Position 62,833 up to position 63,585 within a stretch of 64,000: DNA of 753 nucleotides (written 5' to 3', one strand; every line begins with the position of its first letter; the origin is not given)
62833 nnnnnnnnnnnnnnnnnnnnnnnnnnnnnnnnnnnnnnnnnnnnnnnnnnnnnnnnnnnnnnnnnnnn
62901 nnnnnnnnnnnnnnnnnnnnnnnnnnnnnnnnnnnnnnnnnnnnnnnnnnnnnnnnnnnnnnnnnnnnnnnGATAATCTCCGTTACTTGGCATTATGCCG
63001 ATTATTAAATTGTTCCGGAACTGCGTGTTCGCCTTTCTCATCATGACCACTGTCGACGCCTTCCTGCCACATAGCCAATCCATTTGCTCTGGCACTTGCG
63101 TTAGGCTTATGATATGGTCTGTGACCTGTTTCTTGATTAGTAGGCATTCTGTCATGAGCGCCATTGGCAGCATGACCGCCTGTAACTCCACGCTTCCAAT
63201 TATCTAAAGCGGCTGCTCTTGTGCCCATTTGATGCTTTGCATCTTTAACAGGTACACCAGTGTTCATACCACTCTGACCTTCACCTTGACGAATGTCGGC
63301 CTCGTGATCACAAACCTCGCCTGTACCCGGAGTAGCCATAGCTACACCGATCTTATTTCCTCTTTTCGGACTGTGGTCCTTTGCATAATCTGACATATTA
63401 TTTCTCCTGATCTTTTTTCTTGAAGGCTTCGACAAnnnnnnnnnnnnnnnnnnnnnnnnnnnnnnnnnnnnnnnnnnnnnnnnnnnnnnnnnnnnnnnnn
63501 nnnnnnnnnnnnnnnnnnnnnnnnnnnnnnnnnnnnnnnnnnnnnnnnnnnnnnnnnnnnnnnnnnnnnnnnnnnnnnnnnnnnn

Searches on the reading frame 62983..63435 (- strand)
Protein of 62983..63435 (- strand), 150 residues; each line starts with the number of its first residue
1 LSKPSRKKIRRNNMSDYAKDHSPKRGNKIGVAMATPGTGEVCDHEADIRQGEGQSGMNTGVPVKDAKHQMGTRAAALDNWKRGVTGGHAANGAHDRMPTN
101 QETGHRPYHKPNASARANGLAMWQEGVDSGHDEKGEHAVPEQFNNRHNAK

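Call 49: find_encoding_contigs(protein=window:62983-63435:-, flank=10000, max_places=4)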
Protein window:62983-63435:- (150 aa): no gene with exactly this product is on record in the collection.
